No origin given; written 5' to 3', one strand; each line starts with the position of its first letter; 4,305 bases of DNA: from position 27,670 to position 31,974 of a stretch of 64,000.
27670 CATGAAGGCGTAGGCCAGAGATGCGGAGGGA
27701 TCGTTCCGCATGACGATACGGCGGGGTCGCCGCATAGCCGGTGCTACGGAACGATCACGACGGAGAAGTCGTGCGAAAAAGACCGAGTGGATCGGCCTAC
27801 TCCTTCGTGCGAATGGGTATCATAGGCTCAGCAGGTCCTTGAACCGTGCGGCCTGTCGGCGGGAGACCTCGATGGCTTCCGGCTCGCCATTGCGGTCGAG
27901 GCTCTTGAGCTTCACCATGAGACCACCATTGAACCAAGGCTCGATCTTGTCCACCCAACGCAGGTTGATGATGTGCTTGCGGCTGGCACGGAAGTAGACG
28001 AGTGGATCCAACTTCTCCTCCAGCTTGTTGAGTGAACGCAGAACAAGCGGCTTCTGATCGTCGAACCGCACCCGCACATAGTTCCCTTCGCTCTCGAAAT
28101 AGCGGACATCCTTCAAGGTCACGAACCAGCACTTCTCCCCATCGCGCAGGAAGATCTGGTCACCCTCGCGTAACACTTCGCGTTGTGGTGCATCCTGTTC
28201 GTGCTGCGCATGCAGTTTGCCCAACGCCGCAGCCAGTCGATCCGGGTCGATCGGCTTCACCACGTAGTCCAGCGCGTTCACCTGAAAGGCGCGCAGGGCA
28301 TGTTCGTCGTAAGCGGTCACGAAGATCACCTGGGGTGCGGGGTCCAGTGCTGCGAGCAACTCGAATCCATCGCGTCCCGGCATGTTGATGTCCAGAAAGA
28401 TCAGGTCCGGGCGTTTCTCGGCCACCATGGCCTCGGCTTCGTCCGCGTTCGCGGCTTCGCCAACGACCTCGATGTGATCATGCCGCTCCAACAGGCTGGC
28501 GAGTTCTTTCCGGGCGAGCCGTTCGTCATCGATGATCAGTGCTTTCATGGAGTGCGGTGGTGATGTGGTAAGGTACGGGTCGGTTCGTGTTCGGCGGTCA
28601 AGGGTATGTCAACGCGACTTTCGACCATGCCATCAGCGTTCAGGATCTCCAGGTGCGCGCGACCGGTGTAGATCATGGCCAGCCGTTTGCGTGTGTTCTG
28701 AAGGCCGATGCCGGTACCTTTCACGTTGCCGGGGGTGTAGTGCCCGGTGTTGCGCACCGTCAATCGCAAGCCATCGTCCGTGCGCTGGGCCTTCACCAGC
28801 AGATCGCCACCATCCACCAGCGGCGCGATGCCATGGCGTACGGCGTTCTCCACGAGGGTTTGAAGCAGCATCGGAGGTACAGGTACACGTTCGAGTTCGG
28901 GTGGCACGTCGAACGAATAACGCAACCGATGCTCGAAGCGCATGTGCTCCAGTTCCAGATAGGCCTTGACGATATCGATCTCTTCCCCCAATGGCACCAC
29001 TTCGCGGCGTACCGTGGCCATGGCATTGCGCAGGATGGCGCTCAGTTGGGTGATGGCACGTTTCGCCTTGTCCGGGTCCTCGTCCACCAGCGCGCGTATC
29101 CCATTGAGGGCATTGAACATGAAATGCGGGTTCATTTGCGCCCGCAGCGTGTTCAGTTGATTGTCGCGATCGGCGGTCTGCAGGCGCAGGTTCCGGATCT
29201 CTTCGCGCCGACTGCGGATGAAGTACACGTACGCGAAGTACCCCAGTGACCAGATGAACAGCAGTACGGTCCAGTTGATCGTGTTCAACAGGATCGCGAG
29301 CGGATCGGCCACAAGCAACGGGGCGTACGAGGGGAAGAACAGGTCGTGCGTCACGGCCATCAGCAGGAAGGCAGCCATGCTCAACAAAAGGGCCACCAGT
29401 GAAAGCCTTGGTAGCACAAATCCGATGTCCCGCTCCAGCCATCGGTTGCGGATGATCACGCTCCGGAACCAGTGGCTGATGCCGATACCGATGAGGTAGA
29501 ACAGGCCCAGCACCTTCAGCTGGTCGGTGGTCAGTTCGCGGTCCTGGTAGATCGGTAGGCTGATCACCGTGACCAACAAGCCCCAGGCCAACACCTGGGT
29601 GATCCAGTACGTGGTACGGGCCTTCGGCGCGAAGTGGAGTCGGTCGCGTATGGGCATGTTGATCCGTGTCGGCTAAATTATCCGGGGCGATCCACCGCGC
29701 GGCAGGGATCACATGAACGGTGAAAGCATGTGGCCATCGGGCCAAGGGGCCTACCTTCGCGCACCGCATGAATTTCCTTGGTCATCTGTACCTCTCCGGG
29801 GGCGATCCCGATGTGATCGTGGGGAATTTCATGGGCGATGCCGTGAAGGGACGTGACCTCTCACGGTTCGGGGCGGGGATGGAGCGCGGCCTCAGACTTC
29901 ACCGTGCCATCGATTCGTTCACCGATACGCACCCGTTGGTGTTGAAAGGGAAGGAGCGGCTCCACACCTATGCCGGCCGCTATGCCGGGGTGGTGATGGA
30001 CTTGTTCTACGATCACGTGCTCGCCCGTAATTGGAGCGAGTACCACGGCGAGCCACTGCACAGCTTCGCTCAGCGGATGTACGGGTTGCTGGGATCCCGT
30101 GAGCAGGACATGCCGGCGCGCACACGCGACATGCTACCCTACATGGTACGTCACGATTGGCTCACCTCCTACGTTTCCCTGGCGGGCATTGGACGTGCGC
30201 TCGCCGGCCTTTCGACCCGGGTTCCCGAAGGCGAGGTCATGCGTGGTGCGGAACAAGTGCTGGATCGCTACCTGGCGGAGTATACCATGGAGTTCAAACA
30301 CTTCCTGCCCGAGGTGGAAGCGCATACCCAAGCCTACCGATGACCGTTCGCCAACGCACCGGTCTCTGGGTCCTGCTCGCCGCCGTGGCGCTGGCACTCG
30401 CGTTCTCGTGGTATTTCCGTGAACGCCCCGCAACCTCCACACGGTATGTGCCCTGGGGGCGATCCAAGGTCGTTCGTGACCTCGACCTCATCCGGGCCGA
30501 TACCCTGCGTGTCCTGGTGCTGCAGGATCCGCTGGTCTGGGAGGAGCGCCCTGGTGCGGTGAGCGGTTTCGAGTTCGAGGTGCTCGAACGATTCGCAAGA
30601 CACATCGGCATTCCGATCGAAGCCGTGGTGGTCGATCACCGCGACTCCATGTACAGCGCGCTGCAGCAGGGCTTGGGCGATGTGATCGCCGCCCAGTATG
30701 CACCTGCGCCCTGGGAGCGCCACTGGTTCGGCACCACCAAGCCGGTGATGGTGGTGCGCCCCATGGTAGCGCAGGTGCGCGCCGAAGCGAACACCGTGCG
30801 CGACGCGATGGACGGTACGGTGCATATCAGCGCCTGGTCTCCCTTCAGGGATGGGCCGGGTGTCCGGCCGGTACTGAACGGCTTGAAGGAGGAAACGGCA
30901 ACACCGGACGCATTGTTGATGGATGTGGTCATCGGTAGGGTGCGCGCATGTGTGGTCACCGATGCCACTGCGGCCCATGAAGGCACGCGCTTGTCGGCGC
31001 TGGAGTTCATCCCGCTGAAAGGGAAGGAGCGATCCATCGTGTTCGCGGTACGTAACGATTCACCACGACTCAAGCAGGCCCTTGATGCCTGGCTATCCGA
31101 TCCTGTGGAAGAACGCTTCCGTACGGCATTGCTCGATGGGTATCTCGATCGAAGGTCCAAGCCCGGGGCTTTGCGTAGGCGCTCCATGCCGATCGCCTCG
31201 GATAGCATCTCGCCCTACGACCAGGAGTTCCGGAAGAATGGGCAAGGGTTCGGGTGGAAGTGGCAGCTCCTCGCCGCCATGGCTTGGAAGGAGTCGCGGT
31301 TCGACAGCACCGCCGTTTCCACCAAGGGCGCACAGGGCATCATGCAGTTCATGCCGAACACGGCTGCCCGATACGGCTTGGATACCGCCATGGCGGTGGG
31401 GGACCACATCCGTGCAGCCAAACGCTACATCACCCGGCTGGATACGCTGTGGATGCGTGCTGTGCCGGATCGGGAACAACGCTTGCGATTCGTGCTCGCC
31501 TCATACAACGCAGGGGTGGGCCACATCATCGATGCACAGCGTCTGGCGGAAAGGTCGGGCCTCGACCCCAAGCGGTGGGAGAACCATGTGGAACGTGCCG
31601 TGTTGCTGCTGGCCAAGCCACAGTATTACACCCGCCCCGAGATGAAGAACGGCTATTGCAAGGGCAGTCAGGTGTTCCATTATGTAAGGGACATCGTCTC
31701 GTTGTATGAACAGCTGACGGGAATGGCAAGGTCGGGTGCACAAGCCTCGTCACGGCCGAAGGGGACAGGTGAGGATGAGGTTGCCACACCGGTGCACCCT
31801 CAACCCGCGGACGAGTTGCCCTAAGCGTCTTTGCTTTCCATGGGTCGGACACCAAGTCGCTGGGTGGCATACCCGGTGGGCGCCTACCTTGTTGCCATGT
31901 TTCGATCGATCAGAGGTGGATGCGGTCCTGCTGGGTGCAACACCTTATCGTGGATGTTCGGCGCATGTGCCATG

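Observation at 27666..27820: Unnamed intergenic repeat family of about 155-195 nt; copy B shows a 20-bp closing stem and an internal 10-bp stem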

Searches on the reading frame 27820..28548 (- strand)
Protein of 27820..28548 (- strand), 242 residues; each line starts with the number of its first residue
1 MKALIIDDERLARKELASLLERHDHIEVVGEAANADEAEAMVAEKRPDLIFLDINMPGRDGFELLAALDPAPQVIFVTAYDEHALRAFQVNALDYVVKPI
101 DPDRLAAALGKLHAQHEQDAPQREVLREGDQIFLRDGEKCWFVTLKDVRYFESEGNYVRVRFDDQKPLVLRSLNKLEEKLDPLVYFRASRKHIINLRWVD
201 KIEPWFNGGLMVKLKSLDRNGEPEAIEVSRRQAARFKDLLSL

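Call 13: search_protein_families(library=pfam, proteins=[window:27820-28548:-], max_evalue=0.001)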
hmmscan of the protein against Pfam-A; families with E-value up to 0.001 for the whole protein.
window:27820-28548:- (242 aa): 2 families
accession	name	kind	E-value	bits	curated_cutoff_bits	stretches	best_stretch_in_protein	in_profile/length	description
PF00072.30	Response_reg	-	4e-27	95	30.2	1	4-109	2-110/111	Response regulator receiver domain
PF04397.21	LytTR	-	3.8e-21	75.6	22.6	1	139-240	2-97/98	LytTr DNA-binding domain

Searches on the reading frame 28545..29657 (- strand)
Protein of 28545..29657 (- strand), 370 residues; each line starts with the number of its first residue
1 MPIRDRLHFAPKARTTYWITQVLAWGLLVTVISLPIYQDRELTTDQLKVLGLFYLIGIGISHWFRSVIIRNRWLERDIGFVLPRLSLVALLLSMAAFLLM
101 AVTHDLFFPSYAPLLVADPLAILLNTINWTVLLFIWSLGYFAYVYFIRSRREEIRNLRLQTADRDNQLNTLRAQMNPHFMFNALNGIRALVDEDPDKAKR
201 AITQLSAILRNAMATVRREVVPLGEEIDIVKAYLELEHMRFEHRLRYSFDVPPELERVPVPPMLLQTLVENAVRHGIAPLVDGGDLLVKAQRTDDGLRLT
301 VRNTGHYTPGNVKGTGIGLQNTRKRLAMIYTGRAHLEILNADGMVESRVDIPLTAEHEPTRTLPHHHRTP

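Call 13: search_protein_families(library=pfam, proteins=[window:28545-29657:-], max_evalue=0.001)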
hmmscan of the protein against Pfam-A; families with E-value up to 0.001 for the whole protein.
window:28545-29657:- (370 aa): 2 families
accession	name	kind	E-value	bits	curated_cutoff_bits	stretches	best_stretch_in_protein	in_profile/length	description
PF06580.19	His_kinase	-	1.2e-25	90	25.2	1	167-245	2-81/81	Histidine kinase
PF02518.31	HATPase_c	-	0.00016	22.5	26.4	1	264-336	9-93/111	Histidine kinase-, DNA gyrase B-, and HSP90-like ATPase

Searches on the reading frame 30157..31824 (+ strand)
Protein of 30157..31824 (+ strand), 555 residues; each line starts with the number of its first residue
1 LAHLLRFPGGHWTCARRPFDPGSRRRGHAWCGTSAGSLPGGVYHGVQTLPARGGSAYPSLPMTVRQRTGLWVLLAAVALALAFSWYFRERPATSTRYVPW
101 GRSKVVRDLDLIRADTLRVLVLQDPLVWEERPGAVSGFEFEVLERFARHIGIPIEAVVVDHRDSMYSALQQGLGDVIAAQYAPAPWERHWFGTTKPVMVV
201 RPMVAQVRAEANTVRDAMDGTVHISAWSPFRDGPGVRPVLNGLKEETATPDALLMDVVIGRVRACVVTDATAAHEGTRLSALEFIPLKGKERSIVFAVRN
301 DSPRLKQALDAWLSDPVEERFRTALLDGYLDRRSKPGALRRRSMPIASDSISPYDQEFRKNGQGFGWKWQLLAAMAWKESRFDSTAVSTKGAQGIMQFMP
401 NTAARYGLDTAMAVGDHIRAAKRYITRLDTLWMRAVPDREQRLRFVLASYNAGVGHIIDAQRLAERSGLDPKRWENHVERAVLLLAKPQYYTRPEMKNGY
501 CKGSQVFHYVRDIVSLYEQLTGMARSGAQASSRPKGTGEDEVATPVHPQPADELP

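Call 78: search_protein_families(library=pfam, proteins=[window:30157-31824:+], max_evalue=0.00001)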
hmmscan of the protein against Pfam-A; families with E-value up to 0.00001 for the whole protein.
window:30157-31824:+ (555 aa): 2 families
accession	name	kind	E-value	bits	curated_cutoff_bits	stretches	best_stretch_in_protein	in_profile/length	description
PF01464.25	SLT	-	8.2e-17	61.3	21.3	1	358-465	3-109/117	Transglycosylase SLT domain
PF00497.25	SBP_bac_3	-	1.7e-08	34.7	26.4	1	118-320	2-120/132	Bacterial extracellular solute-binding proteins, family 3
